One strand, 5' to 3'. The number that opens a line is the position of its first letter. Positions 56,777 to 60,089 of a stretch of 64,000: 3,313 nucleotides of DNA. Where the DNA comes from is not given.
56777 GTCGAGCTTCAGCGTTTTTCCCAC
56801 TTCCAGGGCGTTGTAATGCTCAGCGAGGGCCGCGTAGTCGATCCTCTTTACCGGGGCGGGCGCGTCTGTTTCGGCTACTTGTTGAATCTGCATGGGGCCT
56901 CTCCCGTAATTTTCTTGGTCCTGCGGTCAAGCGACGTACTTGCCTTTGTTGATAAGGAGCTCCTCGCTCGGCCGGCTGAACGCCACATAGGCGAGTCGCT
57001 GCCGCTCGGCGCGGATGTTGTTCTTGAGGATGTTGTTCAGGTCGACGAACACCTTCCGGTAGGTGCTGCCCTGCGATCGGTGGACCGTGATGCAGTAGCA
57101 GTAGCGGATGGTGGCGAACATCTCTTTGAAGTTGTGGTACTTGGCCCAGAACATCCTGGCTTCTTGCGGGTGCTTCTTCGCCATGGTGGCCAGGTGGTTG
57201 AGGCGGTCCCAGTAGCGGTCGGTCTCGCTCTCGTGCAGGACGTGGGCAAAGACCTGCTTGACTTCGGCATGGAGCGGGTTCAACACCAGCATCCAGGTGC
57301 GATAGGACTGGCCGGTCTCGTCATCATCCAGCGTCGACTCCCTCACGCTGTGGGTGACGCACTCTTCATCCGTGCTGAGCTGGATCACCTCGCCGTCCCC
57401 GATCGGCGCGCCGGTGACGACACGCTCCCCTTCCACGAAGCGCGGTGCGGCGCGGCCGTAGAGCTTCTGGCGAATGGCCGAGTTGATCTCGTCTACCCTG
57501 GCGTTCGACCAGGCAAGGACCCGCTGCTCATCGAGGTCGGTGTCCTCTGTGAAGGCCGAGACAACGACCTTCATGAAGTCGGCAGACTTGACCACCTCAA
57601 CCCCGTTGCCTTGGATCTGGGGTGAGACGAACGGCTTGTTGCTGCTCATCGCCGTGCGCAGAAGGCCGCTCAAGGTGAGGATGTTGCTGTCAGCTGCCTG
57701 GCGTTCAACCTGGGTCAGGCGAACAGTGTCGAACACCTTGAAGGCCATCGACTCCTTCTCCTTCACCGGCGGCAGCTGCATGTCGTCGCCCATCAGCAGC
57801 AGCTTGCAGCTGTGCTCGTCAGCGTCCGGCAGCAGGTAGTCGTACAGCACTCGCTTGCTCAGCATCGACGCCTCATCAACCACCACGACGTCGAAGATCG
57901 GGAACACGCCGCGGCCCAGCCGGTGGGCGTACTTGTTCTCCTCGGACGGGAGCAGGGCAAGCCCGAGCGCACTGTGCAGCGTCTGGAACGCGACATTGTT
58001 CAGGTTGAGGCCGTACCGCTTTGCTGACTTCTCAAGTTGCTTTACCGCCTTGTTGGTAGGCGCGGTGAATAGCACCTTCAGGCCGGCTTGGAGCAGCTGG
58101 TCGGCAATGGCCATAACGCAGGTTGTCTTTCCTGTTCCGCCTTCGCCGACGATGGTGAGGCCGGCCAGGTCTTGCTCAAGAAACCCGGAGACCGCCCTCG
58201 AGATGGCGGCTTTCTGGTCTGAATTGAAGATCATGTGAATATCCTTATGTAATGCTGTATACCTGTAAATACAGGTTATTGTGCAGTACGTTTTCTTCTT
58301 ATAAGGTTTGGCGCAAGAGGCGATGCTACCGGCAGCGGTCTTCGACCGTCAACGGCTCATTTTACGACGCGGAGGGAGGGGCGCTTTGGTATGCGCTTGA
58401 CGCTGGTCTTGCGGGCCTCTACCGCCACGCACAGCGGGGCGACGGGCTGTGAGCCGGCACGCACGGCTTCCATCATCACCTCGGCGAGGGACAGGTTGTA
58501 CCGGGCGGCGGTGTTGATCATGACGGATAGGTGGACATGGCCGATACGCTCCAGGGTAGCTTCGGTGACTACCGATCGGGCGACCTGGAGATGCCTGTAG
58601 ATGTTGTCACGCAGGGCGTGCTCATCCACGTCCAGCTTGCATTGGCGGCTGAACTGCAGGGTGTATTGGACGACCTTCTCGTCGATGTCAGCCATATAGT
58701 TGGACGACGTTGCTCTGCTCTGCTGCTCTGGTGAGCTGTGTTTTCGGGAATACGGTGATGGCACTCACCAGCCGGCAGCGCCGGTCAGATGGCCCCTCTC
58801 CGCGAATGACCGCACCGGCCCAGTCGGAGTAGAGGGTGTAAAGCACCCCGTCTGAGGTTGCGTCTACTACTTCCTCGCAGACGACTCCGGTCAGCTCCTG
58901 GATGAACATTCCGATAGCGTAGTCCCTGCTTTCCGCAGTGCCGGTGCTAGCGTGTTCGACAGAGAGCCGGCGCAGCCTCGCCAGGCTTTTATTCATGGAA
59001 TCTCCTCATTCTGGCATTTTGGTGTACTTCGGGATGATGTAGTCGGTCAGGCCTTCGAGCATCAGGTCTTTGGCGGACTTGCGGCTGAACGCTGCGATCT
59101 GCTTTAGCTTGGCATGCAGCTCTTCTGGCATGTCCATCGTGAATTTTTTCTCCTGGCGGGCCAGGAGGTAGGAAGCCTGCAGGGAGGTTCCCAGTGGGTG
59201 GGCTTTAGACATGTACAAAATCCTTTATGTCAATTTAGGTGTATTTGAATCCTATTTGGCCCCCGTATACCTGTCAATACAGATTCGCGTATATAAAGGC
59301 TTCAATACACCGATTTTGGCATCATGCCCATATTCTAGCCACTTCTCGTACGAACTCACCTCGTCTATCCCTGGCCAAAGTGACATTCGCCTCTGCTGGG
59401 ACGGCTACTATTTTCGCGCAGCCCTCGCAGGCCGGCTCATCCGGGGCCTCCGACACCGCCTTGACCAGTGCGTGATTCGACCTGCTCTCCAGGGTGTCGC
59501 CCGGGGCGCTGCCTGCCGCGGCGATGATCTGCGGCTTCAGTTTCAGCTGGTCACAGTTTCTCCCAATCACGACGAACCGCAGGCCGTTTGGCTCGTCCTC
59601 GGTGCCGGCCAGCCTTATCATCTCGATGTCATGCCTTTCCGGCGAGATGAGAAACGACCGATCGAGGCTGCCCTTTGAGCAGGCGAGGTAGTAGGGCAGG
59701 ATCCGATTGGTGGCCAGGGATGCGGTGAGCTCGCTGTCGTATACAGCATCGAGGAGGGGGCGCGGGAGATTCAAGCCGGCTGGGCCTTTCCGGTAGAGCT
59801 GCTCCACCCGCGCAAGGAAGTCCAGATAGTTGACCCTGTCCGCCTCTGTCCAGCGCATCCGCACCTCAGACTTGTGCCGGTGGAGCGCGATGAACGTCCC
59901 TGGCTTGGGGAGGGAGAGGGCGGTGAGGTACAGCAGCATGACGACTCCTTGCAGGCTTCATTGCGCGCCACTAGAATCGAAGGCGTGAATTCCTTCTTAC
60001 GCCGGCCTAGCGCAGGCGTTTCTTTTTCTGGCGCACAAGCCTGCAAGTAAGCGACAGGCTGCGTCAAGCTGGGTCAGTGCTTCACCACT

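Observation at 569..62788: Phage-wide AT-cored palindromic motif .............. in about 20 intergenic gaps on both arms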

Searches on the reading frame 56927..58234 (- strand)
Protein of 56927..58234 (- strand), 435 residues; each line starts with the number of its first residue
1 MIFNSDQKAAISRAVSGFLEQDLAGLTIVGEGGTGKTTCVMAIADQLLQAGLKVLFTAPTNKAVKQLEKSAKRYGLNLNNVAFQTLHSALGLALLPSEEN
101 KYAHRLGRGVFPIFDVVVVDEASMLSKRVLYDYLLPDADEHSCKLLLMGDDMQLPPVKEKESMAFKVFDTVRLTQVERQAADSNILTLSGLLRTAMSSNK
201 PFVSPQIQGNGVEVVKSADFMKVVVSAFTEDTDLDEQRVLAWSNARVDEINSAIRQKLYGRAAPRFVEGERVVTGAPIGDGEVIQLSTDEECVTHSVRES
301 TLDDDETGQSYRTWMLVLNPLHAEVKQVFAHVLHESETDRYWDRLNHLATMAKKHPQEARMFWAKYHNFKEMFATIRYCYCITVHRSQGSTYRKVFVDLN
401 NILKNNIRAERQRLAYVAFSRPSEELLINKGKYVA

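Call 11: search_protein_families(library=pfam, proteins=[window:56927-58234:-], max_evalue=0.001)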
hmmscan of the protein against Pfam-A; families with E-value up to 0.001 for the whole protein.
window:56927-58234:- (435 aa): 12 families
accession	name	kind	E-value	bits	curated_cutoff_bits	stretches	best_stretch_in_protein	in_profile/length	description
PF13604.12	AAA_30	-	1.3e-22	81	27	1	5-194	4-170/191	AAA domain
PF13245.12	AAA_19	-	1.1e-16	61.7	25.1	1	26-157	14-132/134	AAA domain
PF13086.12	AAA_11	-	6.8e-12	46.1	27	1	3-67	2-68/257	AAA domain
PF01443.25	Viral_helicase1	-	8.3e-09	36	21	1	372-428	171-226/228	Viral superfamily 1 RNA helicase core domain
PF13538.12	UvrD_C_2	-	1.5e-08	34.8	27.4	1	378-427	1-50/52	UvrD-like helicase C-terminal domain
PF04851.21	ResIII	-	3.8e-08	33.8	22.5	1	3-78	4-80/164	Type III restriction enzyme, res subunit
PF13401.12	AAA_22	-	7.9e-07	29.9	27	1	26-150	8-123/130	AAA domain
PF00270.35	DEAD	-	6.9e-06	26.3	26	1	5-79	2-73/167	DEAD/DEAH box helicase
PF05970.20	PIF1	-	7.6e-06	26.1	25.9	1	3-170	2-168/223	PIF1-like helicase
PF05127.21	NAT10_TcmA_helicase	-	1.1e-05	25.8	22.7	1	28-133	2-109/176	RNA cytidine acetyltransferase NAT10/TcmA, helicase domain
PF25199.1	nSTAND_NTPase5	-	0.00021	21.6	34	1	20-65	38-84/145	Novel STAND NTPase 5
PF13191.12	AAA_16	-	0.00058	20.8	32.6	0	10-172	11-104/167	AAA ATPase domain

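Call 27: find_related_loci(query=window:56927-58234:-, collection=viral_contigs, flank=10000)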
Query window:56927-58234:- (435 aa) in viral_contigs; peptide patterns used: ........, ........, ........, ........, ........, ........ (x = any residue, [..] = any of these).
20 stretches matched a pattern; 17 encode a relative of the query (tblastn E <= 1e-3); 17 distinct loci.
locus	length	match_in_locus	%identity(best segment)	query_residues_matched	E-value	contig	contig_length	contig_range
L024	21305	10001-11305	100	1-435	0e+0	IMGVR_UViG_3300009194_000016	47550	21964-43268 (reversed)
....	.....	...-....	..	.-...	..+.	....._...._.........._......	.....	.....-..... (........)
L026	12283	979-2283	86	1-435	0e+0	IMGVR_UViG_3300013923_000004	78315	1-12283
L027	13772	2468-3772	86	1-435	0e+0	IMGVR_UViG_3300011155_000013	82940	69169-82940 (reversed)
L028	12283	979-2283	86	1-435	0e+0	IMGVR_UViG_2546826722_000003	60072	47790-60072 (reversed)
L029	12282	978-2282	86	1-435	0e+0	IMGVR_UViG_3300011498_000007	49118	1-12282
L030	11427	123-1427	86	1-435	0e+0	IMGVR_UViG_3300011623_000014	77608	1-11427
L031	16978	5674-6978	75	1-435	0e+0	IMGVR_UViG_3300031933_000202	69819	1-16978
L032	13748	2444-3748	70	1-435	0e+0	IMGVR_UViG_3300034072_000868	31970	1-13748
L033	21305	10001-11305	70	1-435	0e+0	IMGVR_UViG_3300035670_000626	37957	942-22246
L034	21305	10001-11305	67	1-435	0e+0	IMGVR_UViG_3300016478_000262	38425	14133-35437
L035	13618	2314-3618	58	3-435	8e-173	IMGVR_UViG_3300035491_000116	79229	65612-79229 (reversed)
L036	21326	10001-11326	52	1-435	6e-146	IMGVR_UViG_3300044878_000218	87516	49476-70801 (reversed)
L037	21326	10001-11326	49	1-435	2e-134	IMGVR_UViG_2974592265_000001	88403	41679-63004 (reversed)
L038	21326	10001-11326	47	1-435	2e-130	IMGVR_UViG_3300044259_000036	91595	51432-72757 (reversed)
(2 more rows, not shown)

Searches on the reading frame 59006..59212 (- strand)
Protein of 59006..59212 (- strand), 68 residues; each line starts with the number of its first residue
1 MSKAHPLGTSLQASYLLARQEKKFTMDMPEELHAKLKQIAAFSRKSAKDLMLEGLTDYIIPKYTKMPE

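Call 12: search_protein_families(library=pfam, proteins=[window:59006-59212:-], max_evalue=0.01)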
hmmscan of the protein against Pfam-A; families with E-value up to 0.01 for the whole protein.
window:59006-59212:- (68 aa): 1 family
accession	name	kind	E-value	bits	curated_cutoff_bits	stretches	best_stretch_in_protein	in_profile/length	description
PF09386.16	ParD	-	0.0098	16.7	27.3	0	23-55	3-35/80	Antitoxin ParD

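Call 37: search_protein_families(library=phrogs, proteins=[window:59006-59212:-], max_evalue=0.01)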
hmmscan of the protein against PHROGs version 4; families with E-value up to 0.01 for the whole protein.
window:59006-59212:- (68 aa): 3 families
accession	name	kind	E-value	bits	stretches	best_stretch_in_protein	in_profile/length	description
phrog_582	-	transcription regulation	1.2e-05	26.6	1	12-61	48-97/105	Arc-like repressor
phrog_5997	-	head and packaging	0.0015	20.1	1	3-49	49-95/162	terminase small subunit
phrog_795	-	other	0.0096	17.2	1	18-46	14-42/116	partition protein ATPase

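Call 52: search_solved_structures(query=window:59006-59212:-, max_evalue=10, show_alignments=2)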
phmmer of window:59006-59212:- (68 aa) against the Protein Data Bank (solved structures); distinct sequences matched with E-value up to 10: 4.
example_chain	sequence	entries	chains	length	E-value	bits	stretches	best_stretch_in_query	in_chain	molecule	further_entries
2for_A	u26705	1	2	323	0.53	14.4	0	6-62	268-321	Geranyltranstransferase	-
2an7_A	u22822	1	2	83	0.63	14.2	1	23-55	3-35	Protein parD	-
1rqi_A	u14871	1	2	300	0.77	13.9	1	6-62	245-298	Geranyltranstransferase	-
1rqj_A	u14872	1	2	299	1.2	13.3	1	6-62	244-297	Geranyltranstransferase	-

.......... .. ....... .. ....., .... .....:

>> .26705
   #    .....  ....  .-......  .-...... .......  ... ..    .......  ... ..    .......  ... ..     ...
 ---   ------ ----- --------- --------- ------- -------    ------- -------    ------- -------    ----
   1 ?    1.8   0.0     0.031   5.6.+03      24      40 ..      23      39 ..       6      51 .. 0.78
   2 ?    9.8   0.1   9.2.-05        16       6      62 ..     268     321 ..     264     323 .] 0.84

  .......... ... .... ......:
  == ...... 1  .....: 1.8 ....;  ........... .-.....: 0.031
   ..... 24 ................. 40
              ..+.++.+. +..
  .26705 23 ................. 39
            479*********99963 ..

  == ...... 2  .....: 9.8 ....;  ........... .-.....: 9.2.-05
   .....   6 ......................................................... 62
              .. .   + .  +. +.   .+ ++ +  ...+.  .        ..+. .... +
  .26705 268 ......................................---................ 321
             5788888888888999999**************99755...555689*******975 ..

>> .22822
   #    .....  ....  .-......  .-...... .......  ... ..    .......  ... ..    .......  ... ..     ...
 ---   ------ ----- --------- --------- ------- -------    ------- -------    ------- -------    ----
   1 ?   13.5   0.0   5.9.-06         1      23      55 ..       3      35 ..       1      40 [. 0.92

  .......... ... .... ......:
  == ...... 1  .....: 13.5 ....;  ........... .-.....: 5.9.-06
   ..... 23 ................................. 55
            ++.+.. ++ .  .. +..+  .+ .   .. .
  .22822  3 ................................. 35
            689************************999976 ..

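Call 78: find_homologous_proteins(query=window:59006-59212:-, max_evalue=0.001)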
Query window:59006-59212:- (68 aa): 11 proteins with E <= 0.001 among 11 candidates.
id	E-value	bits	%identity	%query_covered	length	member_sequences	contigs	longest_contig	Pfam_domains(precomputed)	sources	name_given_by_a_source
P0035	1.4e-35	137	99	100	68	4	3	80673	-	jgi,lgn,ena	-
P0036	2.2e-30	121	88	100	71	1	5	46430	-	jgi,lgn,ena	-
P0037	2.2e-30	121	88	96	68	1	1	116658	-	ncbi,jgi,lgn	-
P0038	3.3e-30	120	89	96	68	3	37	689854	-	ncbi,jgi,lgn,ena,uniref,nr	ncbi:MAG: hypothetical protein FH750_09900 [Pseudomonas stutzeri]|uniref:hypothetical protein n=1 Ta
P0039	1.4e-29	118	88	96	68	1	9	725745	-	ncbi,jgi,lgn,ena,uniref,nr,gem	ncbi:hypothetical protein [Stutzerimonas stutzeri]|uniref:Ribbon-helix-helix domain-containing prote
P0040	1.0e-28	116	86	96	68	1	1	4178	-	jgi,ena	-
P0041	8.3e-20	88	72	90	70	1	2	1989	-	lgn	-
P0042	4.7e-16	76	93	63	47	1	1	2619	-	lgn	-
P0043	6.7e-14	69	88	59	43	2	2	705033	-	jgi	-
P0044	3.4e-11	61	94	49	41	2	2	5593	-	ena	-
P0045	2.6e-8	52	85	49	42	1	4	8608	-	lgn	-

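Call 82: find_encoding_contigs(protein=P0039, flank=10000, max_places=3)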
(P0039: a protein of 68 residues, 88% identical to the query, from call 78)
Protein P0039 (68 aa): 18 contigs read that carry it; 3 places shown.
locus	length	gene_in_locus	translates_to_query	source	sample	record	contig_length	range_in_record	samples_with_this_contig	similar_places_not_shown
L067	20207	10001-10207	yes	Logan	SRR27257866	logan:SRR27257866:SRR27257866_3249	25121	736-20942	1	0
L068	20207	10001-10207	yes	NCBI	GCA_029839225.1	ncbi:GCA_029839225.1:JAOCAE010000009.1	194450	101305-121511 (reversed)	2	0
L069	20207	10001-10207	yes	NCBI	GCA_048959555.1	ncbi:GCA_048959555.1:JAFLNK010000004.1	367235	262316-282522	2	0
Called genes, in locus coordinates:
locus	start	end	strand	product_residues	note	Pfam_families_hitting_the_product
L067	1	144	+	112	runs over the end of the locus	-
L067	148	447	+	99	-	-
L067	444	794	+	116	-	-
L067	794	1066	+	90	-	-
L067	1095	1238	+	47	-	-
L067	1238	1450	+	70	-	-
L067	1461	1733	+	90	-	-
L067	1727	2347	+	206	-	-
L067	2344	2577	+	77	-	-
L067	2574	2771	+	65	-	-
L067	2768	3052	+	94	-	-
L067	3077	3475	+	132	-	-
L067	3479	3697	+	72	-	-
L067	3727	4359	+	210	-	PF07275:ArdA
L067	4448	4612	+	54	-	-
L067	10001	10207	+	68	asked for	-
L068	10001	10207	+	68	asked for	-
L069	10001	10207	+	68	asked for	-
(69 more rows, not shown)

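Call 85: predict_structure(alignment_id=A3)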
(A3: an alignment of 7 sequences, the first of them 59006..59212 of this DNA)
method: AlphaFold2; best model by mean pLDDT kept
length: 68 residues; sequences in the alignment: 7
mean_pLDDT: 66.7   pTM: 0.36
mean pLDDT of the five models: 66.7, 62.5, 60.9, 52.7, 51.2
residues with pLDDT >= 90: 0; 70-90: 29; 50-70: 31; < 50: 8
segments of 3 or more residues with pLDDT < 50: 1-8
pLDDT, mean of each block of 10 residues (from residue 1): 46 65 67 78 77 73 59
secondary structure, 60 per line:
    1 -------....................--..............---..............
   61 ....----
elements in order: H8-27 H30-43 H47-64
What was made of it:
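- On RHH repeat-array operator: The AF2 monomer was all-helical with pLDDT 67 (call 85).
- Closest known: Ribbon-helix-helix repeat arrays. Different: The RHH assignment rests on weak profile matches, and the AF2 model did not reproduce the strand (call 85).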

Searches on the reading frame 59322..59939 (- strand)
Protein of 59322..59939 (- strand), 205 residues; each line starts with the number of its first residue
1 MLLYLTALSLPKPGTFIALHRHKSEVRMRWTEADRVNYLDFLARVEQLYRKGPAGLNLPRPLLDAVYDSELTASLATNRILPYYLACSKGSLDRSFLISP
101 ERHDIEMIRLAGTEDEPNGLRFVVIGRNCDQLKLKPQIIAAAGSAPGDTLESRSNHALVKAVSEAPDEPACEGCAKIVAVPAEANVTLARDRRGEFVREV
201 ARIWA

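Call 12: search_protein_families(library=pfam, proteins=[window:59322-59939:-], max_evalue=0.01)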
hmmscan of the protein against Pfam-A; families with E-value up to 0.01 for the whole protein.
window:59322-59939:- (205 aa): 0 families

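Call 37: search_protein_families(library=phrogs, proteins=[window:59322-59939:-], max_evalue=0.01)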
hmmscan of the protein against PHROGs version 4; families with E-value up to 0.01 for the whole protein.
window:59322-59939:- (205 aa): 0 families

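Call 87: predict_structure(protein=window:59322-59939:-)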
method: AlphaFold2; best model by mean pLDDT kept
length: 205 residues; sequences in the alignment: 1
mean_pLDDT: 34.9   pTM: 0.27
mean pLDDT of the five models: 34.9, 33.9, 33.6, 30.6, 29.8
residues with pLDDT >= 90: 0; 70-90: 0; 50-70: 1; < 50: 204
segments of 3 or more residues with pLDDT < 50: 1-163, 165-205
pLDDT, mean of each block of 10 residues (from residue 1): 29 25 27 41 42 34 36 31 26 27 36 33 39 31 37 41 44 41 35 43 38
secondary structure, 60 per line:
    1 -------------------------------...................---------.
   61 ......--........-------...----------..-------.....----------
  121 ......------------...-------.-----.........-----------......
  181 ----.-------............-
elements in order: H32-50 H60-66 H69-76 E106-110 E121-126 E139-141 H155-163 E175-180 H193-204
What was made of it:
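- Several module proteins have no recognisable fold, and the AF2 models were uninformative (calls 85, 87).
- Tried and rejected: Both were uninformative, so no fold search was run (calls 85, 87).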
